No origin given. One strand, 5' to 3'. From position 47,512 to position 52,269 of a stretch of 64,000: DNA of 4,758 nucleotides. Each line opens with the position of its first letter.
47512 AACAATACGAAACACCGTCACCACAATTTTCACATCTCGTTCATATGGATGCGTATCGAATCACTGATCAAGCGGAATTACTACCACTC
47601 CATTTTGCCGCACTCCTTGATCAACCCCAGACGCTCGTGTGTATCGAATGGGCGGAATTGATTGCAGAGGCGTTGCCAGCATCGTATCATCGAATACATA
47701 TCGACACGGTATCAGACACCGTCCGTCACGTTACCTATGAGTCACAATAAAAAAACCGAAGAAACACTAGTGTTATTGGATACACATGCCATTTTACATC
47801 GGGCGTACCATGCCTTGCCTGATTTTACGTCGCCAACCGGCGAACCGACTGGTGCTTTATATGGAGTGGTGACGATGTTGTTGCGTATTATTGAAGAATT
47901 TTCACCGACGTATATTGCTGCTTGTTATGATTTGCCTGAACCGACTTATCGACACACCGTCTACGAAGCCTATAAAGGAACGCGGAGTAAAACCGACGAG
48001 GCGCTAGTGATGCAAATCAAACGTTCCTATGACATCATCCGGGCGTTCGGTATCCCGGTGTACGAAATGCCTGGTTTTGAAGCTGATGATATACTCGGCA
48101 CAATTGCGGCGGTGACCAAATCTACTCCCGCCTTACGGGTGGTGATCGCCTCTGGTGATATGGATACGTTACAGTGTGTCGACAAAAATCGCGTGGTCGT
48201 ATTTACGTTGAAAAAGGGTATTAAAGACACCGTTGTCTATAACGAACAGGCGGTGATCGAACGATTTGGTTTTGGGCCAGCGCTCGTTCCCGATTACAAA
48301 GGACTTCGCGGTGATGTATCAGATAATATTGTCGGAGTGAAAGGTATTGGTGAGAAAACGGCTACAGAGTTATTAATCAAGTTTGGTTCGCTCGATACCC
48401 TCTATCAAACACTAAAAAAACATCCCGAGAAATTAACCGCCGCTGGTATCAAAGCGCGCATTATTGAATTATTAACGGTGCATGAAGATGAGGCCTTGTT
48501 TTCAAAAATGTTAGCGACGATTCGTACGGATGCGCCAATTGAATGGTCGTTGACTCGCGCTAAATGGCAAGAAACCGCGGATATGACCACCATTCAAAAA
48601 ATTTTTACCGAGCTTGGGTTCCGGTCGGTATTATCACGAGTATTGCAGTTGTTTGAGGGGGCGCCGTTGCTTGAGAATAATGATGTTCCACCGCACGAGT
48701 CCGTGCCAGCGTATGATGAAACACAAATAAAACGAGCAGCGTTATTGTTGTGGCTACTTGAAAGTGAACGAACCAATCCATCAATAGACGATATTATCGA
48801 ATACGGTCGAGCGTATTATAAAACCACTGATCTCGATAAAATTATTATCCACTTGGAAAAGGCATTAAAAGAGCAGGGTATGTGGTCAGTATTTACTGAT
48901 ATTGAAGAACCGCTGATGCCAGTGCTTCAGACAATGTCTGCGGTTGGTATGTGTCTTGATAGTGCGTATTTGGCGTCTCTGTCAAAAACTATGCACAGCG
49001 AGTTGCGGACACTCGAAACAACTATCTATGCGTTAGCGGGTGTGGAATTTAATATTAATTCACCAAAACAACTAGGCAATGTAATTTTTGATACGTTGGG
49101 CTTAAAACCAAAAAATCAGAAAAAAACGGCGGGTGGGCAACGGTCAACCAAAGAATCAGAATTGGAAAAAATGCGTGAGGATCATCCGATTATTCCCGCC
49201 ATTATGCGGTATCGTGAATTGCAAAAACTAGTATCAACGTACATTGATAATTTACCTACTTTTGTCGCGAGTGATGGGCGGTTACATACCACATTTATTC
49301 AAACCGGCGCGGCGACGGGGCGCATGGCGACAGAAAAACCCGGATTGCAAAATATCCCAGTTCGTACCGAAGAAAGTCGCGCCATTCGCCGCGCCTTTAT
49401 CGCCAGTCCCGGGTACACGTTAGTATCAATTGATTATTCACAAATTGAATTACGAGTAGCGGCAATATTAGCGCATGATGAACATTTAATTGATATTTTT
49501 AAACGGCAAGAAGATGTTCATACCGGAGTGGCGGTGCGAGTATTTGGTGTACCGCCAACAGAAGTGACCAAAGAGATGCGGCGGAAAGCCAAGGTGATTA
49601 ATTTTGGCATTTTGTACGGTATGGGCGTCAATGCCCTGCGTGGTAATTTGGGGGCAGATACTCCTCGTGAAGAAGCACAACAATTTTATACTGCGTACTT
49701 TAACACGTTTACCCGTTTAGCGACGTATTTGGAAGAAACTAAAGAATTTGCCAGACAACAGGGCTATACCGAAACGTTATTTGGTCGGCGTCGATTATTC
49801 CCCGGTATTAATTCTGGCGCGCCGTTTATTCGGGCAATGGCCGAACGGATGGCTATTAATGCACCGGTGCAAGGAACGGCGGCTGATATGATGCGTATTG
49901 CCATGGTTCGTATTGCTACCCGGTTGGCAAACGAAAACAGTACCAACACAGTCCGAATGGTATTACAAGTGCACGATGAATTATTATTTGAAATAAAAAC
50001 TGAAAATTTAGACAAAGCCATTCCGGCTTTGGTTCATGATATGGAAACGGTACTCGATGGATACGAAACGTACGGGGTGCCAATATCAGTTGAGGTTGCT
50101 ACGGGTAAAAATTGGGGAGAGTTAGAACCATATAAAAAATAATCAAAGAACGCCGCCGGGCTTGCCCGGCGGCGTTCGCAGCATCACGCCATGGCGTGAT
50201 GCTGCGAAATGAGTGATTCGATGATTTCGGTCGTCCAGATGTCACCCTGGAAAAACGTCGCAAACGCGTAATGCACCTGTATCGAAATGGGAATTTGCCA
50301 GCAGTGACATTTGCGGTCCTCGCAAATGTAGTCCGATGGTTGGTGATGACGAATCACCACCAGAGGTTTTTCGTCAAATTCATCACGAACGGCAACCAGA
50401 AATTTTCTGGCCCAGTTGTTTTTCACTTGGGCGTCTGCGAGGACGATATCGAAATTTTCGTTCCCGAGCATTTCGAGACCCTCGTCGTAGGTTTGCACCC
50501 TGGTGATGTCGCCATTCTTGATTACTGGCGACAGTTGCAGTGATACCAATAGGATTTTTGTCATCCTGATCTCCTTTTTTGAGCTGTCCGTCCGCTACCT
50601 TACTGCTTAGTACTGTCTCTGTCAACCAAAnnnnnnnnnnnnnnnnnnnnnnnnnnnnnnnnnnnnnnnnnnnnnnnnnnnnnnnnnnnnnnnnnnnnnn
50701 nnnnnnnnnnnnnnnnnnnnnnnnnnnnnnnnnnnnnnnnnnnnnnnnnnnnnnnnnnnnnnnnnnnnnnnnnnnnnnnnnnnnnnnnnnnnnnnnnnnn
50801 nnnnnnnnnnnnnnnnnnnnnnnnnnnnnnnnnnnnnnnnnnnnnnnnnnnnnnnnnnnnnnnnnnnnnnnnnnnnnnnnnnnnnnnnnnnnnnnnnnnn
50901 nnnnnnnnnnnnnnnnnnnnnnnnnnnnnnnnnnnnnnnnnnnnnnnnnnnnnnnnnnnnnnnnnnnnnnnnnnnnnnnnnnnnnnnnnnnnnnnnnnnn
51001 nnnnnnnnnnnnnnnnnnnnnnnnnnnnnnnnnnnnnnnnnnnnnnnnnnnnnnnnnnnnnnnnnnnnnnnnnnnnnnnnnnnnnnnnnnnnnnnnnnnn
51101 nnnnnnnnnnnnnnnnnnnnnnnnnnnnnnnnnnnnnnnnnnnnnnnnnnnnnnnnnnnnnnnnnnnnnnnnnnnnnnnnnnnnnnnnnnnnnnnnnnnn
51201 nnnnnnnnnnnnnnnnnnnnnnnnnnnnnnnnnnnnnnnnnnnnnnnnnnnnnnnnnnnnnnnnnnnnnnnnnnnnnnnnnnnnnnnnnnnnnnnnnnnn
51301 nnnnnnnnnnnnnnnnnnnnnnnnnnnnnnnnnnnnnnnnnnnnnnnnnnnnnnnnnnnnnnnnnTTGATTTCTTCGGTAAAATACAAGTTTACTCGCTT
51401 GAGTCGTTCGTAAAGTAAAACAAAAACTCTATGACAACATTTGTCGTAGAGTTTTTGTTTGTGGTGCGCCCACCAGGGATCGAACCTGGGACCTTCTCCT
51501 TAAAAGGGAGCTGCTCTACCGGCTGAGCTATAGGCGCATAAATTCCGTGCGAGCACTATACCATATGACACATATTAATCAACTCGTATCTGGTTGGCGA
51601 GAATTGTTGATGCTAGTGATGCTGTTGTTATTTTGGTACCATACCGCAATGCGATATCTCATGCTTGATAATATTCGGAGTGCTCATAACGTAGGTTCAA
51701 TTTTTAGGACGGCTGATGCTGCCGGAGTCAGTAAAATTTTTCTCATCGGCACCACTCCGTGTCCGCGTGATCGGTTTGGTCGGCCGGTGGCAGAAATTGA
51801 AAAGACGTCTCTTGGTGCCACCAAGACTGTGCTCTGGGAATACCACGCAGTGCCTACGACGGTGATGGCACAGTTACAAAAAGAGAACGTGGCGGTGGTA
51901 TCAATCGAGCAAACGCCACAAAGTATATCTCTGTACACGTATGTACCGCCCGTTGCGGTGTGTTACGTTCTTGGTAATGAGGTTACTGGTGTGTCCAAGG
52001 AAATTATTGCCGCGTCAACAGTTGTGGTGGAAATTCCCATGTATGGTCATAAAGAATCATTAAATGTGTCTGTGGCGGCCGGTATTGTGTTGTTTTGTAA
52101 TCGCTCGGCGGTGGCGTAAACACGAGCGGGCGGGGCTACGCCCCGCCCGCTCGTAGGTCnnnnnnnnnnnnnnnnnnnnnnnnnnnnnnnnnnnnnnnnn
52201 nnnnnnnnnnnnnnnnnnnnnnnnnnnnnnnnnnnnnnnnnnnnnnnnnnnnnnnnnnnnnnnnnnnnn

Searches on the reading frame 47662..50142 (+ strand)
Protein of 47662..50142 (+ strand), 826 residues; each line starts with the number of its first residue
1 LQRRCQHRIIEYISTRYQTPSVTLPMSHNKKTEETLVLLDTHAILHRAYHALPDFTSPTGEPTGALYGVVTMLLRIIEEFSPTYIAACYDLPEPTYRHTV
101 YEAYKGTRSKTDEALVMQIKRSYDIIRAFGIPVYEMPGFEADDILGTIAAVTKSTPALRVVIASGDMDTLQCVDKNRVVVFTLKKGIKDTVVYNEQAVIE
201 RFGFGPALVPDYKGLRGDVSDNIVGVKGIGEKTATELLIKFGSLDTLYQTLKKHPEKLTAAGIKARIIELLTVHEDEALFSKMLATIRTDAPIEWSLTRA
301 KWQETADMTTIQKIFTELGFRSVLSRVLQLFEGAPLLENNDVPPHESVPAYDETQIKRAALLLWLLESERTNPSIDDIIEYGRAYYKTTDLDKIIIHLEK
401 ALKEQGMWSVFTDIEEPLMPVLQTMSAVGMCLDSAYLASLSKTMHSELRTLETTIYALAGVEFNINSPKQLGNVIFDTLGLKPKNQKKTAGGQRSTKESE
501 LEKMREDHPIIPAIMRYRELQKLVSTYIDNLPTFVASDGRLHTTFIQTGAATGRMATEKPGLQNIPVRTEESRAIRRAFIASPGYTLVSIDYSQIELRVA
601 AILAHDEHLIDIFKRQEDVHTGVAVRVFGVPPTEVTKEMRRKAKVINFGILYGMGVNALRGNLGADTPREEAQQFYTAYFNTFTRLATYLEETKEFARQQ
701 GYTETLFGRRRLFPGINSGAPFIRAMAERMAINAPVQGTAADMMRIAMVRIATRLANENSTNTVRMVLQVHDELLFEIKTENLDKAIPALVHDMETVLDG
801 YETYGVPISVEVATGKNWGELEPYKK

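Call 30: search_protein_families(library=pfam, proteins=[window:47662-50142:+], max_evalue=0.001)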
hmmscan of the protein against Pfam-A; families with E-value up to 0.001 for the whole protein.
window:47662-50142:+ (826 aa): 3 families
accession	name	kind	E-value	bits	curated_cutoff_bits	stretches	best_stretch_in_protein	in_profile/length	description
PF00476.26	DNA_pol_A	-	1.9e-138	462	34.3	1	435-820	2-381/381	DNA polymerase family A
PF02739.22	5_3_exonuc_N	-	1.5e-48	165.1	34.3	1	35-203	1-164/164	5'-3' exonuclease, N-terminal resolvase-like domain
PF01367.25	5_3_exonuc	-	6e-25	88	40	1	206-305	3-94/97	5'-3' exonuclease, C-terminal SAM fold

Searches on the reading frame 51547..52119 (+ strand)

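Call 30: search_protein_families(library=pfam, proteins=[window:51547-52119:+], max_evalue=0.001)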
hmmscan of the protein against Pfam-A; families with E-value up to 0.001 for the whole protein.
window:51547-52119:+ (190 aa): 1 family
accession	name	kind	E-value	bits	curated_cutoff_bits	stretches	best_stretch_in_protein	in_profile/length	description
PF00588.24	SpoU_methylase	-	4.4e-32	111.6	29.7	1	37-183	3-142/142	SpoU rRNA Methylase family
